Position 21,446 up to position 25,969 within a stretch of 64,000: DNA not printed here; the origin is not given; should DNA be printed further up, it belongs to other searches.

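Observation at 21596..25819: Two full-length PlsA/GeR-like paralogues; paralogue 1 has lost the EIGGQD motif in its first ATPase module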

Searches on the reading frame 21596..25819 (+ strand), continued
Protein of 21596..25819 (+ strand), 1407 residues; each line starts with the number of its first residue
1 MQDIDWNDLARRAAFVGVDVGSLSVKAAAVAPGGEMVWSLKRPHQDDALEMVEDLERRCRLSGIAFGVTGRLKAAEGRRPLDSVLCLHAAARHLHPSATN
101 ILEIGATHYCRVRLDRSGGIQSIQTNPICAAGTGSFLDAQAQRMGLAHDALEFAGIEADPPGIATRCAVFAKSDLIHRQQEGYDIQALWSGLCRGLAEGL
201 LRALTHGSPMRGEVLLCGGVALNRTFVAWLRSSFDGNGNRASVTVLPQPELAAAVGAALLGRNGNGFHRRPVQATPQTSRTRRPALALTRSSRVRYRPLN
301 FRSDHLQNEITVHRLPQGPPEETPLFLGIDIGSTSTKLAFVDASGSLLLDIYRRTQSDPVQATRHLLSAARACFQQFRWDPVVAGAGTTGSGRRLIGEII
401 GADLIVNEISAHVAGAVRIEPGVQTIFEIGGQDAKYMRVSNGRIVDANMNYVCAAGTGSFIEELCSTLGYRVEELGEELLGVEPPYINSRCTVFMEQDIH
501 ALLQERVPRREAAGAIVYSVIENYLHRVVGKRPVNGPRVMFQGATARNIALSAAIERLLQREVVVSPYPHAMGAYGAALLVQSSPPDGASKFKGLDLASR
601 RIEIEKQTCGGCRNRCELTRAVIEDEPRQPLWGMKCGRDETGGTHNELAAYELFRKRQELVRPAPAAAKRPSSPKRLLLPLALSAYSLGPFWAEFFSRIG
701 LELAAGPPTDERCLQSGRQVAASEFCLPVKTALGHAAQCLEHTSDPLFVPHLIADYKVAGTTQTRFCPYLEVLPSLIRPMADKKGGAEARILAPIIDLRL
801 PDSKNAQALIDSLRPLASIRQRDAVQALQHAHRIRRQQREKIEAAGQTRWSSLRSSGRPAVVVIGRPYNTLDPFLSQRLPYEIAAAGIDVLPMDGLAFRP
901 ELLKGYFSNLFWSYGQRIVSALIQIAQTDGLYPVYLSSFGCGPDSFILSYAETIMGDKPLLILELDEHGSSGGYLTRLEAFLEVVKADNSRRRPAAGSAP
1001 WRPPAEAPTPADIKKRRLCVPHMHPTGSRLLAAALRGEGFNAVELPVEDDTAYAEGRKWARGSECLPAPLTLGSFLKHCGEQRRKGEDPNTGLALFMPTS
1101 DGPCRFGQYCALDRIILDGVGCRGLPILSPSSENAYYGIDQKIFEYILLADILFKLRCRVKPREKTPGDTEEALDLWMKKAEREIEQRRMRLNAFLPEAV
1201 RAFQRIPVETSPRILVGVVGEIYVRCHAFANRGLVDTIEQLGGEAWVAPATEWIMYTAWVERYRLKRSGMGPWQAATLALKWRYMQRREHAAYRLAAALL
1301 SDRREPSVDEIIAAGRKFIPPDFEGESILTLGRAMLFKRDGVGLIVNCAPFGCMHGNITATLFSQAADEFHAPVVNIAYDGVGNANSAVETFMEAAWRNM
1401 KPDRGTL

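Call 88: find_homologous_proteins(query=L047:8975-13096:+, max_evalue=1e-20)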
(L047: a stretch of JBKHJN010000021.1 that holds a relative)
Query L047:8975-13096:+ (1374 aa): 8000 proteins with E <= 1e-20 among 8000 candidates; the best 120 are listed.
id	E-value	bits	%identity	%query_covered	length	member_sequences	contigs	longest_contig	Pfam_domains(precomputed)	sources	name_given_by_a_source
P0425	0.0e+0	3174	100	100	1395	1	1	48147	PF01869.27,PF06050.20,PF09989.16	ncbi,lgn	ncbi:MAG: acyl-CoA dehydratase activase [Desulfobacteraceae bacterium]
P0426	0.0e+0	2935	92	100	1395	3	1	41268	PF01869.27,PF06050.20,PF09989.16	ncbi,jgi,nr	ncbi:MAG: CoA activase [Deltaproteobacteria bacterium]|nr:CoA activase [Deltaproteobacteria bacteriu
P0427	0.0e+0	2826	88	100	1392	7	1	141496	PF01869.27,PF06050.20,PF09989.16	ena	-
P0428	0.0e+0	2618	81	100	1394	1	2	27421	PF01869.27,PF06050.20,PF09989.16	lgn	-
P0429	0.0e+0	2411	76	100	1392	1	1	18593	PF01869.27,PF09989.16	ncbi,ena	-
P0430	0.0e+0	2402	75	100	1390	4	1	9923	PF01869.27,PF09989.16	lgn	-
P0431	0.0e+0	2389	75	100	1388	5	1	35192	PF01869.27,PF06050.20,PF09989.16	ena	-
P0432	0.0e+0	2385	75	100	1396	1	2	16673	PF01869.27,PF09989.16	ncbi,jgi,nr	ncbi:MAG: CoA activase [Deltaproteobacteria bacterium]|nr:CoA activase [Deltaproteobacteria bacteriu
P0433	0.0e+0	2384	76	100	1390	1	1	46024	PF01869.27,PF06050.20,PF09989.16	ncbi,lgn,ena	-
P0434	0.0e+0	2369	75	100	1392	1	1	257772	PF01869.27,PF06050.20,PF09989.16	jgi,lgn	-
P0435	0.0e+0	2348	73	100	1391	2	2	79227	PF01869.27,PF06050.20,PF09989.16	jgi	jgi:predicted CoA-substrate-specific enzyme activase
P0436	0.0e+0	2340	74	100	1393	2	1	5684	PF01869.27,PF06050.20,PF09989.16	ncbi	-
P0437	0.0e+0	2339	74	100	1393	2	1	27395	PF01869.27,PF06050.20,PF09989.16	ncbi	-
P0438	0.0e+0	2337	74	100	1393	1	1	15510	PF01869.27,PF06050.20,PF09989.16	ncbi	-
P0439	0.0e+0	2333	73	100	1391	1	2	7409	PF01869.27,PF09989.16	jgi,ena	jgi:predicted CoA-substrate-specific enzyme activase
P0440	0.0e+0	2333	73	100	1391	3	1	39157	PF01869.27,PF06050.20,PF09989.16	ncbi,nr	ncbi:MAG: CoA activase [Deltaproteobacteria bacterium]|nr:CoA activase [Deltaproteobacteria bacteriu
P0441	0.0e+0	2330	73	100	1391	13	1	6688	PF01869.27,PF09989.16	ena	-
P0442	0.0e+0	2329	74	100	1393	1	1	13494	PF01869.27,PF06050.20,PF09989.16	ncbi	-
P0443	0.0e+0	2328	72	100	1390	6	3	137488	PF01869.27,PF06050.20,PF09989.16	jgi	jgi:predicted CoA-substrate-specific enzyme activase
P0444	0.0e+0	2326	74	100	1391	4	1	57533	PF01869.27,PF06050.20,PF09989.16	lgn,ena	-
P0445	0.0e+0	2324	76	95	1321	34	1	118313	PF01869.27,PF06050.20,PF09989.16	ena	-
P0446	0.0e+0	2323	73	100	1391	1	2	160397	PF01869.27,PF06050.20,PF09989.16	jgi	jgi:predicted CoA-substrate-specific enzyme activase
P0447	0.0e+0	2319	73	100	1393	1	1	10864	PF01869.27,PF06050.20,PF09989.16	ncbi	ncbi:MAG: acyl-CoA dehydratase activase [Desulfobaccales bacterium]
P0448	0.0e+0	2310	73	100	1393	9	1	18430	PF01869.27,PF06050.20,PF09989.16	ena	-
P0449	0.0e+0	2310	72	100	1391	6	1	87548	PF01869.27,PF06050.20,PF09989.16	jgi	jgi:predicted CoA-substrate-specific enzyme activase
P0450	0.0e+0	2309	72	100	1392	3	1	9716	PF01869.27,PF06050.20,PF09989.16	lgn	-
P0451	0.0e+0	2305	73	100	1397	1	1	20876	PF01869.27,PF06050.20,PF09989.16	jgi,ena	-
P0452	0.0e+0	2304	72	100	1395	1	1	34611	PF01869.27,PF09989.16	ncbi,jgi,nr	ncbi:MAG: CoA activase [Deltaproteobacteria bacterium]|nr:MAG: CoA activase [Deltaproteobacteria bac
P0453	0.0e+0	2303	72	100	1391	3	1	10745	PF01869.27,PF06050.20,PF09989.16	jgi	-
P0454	0.0e+0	2303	72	100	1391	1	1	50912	PF01869.27,PF06050.20,PF09989.16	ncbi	ncbi:MAG: acyl-CoA dehydratase activase [Thermodesulfobacteriota bacterium]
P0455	0.0e+0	2303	72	100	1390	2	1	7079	PF01869.27,PF06050.20,PF09989.16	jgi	-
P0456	0.0e+0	2302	73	100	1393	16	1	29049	PF01869.27,PF09989.16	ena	-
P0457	0.0e+0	2301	72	100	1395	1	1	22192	PF01869.27,PF06050.20,PF09989.16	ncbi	-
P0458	0.0e+0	2299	71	100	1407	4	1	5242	PF01869.27,PF06050.20,PF09989.16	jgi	-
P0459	0.0e+0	2298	71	100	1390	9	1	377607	PF01869.27,PF06050.20,PF09989.16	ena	-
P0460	0.0e+0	2297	72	100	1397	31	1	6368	PF01869.27,PF06050.20,PF09989.16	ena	-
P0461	0.0e+0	2297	71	100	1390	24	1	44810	PF01869.27,PF06050.20,PF09989.16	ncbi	ncbi:MAG: acyl-CoA dehydratase activase [Desulfobaccales bacterium]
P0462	0.0e+0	2296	72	100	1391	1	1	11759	PF01869.27,PF09989.16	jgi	-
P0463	0.0e+0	2295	72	100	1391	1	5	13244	PF01869.27,PF06050.20,PF09989.16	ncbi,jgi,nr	ncbi:MAG: CoA activase [Deltaproteobacteria bacterium]|nr:CoA activase [Deltaproteobacteria bacteriu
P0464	0.0e+0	2295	73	100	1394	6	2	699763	PF01869.27,PF06050.20,PF09989.16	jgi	jgi:predicted CoA-substrate-specific enzyme activase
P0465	0.0e+0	2294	72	100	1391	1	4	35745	PF01869.27,PF06050.20,PF09989.16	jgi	jgi:predicted CoA-substrate-specific enzyme activase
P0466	0.0e+0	2293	72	100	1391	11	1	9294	PF01869.27,PF06050.20,PF09989.16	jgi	jgi:predicted CoA-substrate-specific enzyme activase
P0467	0.0e+0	2293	71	100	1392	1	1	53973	PF01869.27,PF06050.20,PF09989.16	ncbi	-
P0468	0.0e+0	2293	71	100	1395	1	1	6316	PF01869.27,PF06050.20,PF09989.16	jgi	jgi:predicted CoA-substrate-specific enzyme activase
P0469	0.0e+0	2293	72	100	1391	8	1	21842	PF01869.27,PF09989.16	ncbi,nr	ncbi:MAG: acyl-CoA dehydratase activase [Syntrophales bacterium]|nr:acyl-CoA dehydratase activase [S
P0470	0.0e+0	2293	71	100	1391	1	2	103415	PF01869.27,PF06050.20,PF09989.16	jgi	jgi:predicted CoA-substrate-specific enzyme activase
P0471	0.0e+0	2292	72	100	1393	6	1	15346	PF01869.27,PF09989.16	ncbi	-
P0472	0.0e+0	2291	72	100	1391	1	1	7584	PF01869.27,PF06050.20,PF09989.16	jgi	jgi:predicted CoA-substrate-specific enzyme activase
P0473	0.0e+0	2291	72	100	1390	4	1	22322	PF01869.27,PF09989.16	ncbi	-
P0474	0.0e+0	2291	72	100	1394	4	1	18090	PF01869.27,PF06050.20,PF09989.16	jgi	-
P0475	0.0e+0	2290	71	100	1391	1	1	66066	PF01869.27,PF06050.20,PF09989.16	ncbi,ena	-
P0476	0.0e+0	2290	71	100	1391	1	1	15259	PF01869.27,PF06050.20,PF09989.16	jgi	jgi:predicted CoA-substrate-specific enzyme activase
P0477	0.0e+0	2289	71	100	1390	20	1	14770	PF01869.27,PF06050.20,PF09989.16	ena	-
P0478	0.0e+0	2288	72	100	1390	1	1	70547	PF01869.27,PF09989.16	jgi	jgi:predicted CoA-substrate-specific enzyme activase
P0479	0.0e+0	2285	73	100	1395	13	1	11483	PF01869.27,PF06050.20,PF09989.16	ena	-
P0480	0.0e+0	2283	72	100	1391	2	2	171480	PF01869.27,PF06050.20,PF09989.16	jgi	-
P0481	0.0e+0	2281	71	100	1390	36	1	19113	PF01869.27,PF06050.20,PF09989.16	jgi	-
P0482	0.0e+0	2280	71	100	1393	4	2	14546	PF01869.27,PF06050.20,PF09989.16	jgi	jgi:predicted CoA-substrate-specific enzyme activase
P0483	0.0e+0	2280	71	100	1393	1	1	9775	PF01869.27,PF06050.20,PF09989.16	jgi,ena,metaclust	metaclust:\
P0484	0.0e+0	2279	72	100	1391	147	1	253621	PF01869.27,PF06050.20,PF09989.16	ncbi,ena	-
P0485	0.0e+0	2279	71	100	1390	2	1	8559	PF01869.27,PF06050.20,PF09989.16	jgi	-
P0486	0.0e+0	2279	71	99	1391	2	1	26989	PF01869.27,PF06050.20,PF09989.16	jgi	jgi:predicted CoA-substrate-specific enzyme activase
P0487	0.0e+0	2277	72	100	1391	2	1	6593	PF01869.27,PF06050.20,PF09989.16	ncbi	ncbi:MAG: acyl-CoA dehydratase activase [Desulfobaccales bacterium]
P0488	0.0e+0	2276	71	100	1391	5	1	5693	PF01869.27,PF06050.20,PF09989.16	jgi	jgi:predicted CoA-substrate-specific enzyme activase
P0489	0.0e+0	2276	71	100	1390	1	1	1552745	PF01869.27,PF06050.20,PF09989.16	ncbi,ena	-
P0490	0.0e+0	2273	73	98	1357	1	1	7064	PF01869.27,PF06050.20,PF09989.16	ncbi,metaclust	ncbi:MAG: CoA activase, partial [Deltaproteobacteria bacterium RBG_13_60_28]|metaclust:status=active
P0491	0.0e+0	2273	71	100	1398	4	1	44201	PF01869.27,PF06050.20,PF09989.16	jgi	-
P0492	0.0e+0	2269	71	100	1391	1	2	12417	PF01869.27,PF06050.20,PF09989.16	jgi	jgi:predicted CoA-substrate-specific enzyme activase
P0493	0.0e+0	2267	71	100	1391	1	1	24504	PF01869.27,PF06050.20,PF09989.16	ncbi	ncbi:MAG: acyl-CoA dehydratase activase [Deltaproteobacteria bacterium]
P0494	0.0e+0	2267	71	100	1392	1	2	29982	PF01869.27,PF06050.20,PF09989.16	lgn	-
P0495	0.0e+0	2262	70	100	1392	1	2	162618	PF01869.27,PF06050.20,PF09989.16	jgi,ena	jgi:predicted CoA-substrate-specific enzyme activase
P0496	0.0e+0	2261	72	100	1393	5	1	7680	PF01869.27,PF06050.20,PF09989.16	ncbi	-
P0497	0.0e+0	2260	71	100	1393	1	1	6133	PF01869.27,PF06050.20,PF09989.16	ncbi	-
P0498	0.0e+0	2259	71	100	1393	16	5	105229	PF01869.27,PF06050.20,PF09989.16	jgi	jgi:predicted CoA-substrate-specific enzyme activase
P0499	0.0e+0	2259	71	100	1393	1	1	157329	PF01869.27,PF06050.20,PF09989.16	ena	-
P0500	0.0e+0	2257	71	100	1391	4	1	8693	PF01869.27,PF06050.20,PF09989.16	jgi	jgi:predicted CoA-substrate-specific enzyme activase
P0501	0.0e+0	2257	70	100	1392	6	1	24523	PF01869.27,PF06050.20,PF09989.16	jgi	jgi:predicted CoA-substrate-specific enzyme activase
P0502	0.0e+0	2257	71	100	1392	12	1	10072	PF01869.27,PF06050.20,PF09989.16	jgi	jgi:predicted CoA-substrate-specific enzyme activase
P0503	0.0e+0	2256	70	100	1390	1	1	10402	PF01869.27,PF06050.20,PF09989.16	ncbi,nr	ncbi:MAG: acyl-CoA dehydratase activase [Deltaproteobacteria bacterium]|nr:acyl-CoA dehydratase acti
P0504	0.0e+0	2255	70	100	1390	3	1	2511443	PF01869.27,PF06050.20,PF09989.16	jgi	jgi:predicted CoA-substrate-specific enzyme activase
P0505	0.0e+0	2255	71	100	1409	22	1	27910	PF01869.27,PF09989.16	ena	-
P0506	0.0e+0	2253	71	100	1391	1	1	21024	PF01869.27,PF06050.20,PF09989.16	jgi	jgi:predicted CoA-substrate-specific enzyme activase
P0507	0.0e+0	2248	71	100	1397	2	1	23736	PF01869.27,PF06050.20,PF09989.16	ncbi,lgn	-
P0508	0.0e+0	2247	71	100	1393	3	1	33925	PF01869.27,PF09989.16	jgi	jgi:predicted CoA-substrate-specific enzyme activase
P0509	0.0e+0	2247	70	100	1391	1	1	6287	PF01869.27,PF06050.20,PF09989.16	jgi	jgi:predicted CoA-substrate-specific enzyme activase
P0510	0.0e+0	2245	71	100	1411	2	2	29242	PF01869.27,PF09989.16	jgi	jgi:predicted CoA-substrate-specific enzyme activase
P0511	0.0e+0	2245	70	100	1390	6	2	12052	PF01869.27,PF06050.20,PF09989.16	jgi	jgi:predicted CoA-substrate-specific enzyme activase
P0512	0.0e+0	2244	71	100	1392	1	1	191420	PF01869.27,PF06050.20,PF09989.16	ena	-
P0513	0.0e+0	2243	70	100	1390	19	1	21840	PF01869.27,PF06050.20,PF09989.16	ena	-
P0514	0.0e+0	2241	70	100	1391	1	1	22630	PF01869.27,PF06050.20,PF09989.16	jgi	jgi:predicted CoA-substrate-specific enzyme activase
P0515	0.0e+0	2236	70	100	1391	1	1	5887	PF01869.27,PF06050.20,PF09989.16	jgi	jgi:predicted CoA-substrate-specific enzyme activase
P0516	0.0e+0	2225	69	100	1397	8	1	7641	PF01869.27,PF06050.20,PF09989.16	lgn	-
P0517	0.0e+0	2223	71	100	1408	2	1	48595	PF01869.27,PF09989.16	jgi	jgi:predicted CoA-substrate-specific enzyme activase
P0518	0.0e+0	2223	71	100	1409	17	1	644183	PF01869.27,PF09989.16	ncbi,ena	-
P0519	0.0e+0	2223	69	100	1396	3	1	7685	PF01869.27,PF06050.20,PF09989.16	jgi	jgi:predicted CoA-substrate-specific enzyme activase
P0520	0.0e+0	2222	70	100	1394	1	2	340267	PF01869.27,PF06050.20,PF09989.16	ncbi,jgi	jgi:predicted CoA-substrate-specific enzyme activase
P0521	0.0e+0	2215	70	100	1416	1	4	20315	PF01869.27,PF09989.16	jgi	jgi:predicted CoA-substrate-specific enzyme activase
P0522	0.0e+0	2214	69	100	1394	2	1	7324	PF01869.27,PF06050.20,PF09989.16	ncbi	-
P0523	0.0e+0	2210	72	96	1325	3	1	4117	PF01869.27,PF06050.20,PF09989.16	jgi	jgi:predicted CoA-substrate-specific enzyme activase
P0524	0.0e+0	2197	69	100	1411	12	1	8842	PF01869.27,PF09989.16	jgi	jgi:predicted CoA-substrate-specific enzyme activase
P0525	0.0e+0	2193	69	100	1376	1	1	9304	PF01869.27,PF06050.20,PF09989.16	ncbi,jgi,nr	ncbi:MAG: CoA activase [Deltaproteobacteria bacterium]|nr:CoA activase [Deltaproteobacteria bacteriu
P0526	0.0e+0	2181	70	99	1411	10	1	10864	PF01869.27,PF09989.16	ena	-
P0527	0.0e+0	2088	66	100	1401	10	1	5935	PF01869.27,PF06050.20,PF09989.16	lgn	-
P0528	0.0e+0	2079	66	100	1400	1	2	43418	PF01869.27,PF06050.20,PF09989.16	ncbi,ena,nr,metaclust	ncbi:MAG: CoA activase [Deltaproteobacteria bacterium RBG_13_43_22]|nr:MAG: CoA activase [Deltaprote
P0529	0.0e+0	2075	66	100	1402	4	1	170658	PF01869.27,PF06050.20,PF09989.16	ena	-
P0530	0.0e+0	2074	66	100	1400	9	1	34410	PF01869.27,PF06050.20,PF09989.16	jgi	jgi:predicted CoA-substrate-specific enzyme activase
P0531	0.0e+0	2059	66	100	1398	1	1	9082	PF01869.27,PF06050.20,PF09989.16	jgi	jgi:predicted CoA-substrate-specific enzyme activase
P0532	0.0e+0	2051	66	100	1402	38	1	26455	PF01869.27,PF06050.20,PF09989.16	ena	-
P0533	0.0e+0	2048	65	100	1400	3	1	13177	PF01869.27,PF06050.20,PF09989.16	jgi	jgi:predicted CoA-substrate-specific enzyme activase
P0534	0.0e+0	2047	65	100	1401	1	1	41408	PF01869.27,PF06050.20,PF09989.16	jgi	jgi:predicted CoA-substrate-specific enzyme activase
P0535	0.0e+0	2042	65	100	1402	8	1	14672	PF01869.27,PF06050.20,PF09989.16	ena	-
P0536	0.0e+0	2038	64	100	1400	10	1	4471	PF01869.27,PF06050.20,PF09989.16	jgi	jgi:predicted CoA-substrate-specific enzyme activase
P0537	0.0e+0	2034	65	100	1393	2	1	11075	PF01869.27,PF06050.20,PF09989.16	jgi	jgi:predicted CoA-substrate-specific enzyme activase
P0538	0.0e+0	2032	65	100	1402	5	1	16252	PF01869.27,PF06050.20,PF09989.16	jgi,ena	jgi:predicted CoA-substrate-specific enzyme activase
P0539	0.0e+0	2010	64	100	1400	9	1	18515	PF01869.27,PF06050.20,PF09989.16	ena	-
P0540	0.0e+0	1998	63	100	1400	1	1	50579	PF01869.27,PF06050.20,PF09989.16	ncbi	-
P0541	0.0e+0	1993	66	96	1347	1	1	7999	PF01869.27,PF06050.20,PF09989.16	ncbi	ncbi:MAG: acyl-CoA dehydratase activase, partial [Pseudomonadota bacterium]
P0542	0.0e+0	1986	63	100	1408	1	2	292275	PF01869.27,PF06050.20,PF09989.16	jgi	-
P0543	0.0e+0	1981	63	100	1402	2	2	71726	PF01869.27,PF06050.20,PF09989.16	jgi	-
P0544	0.0e+0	1979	74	84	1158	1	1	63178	PF01869.27,PF09989.16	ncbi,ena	-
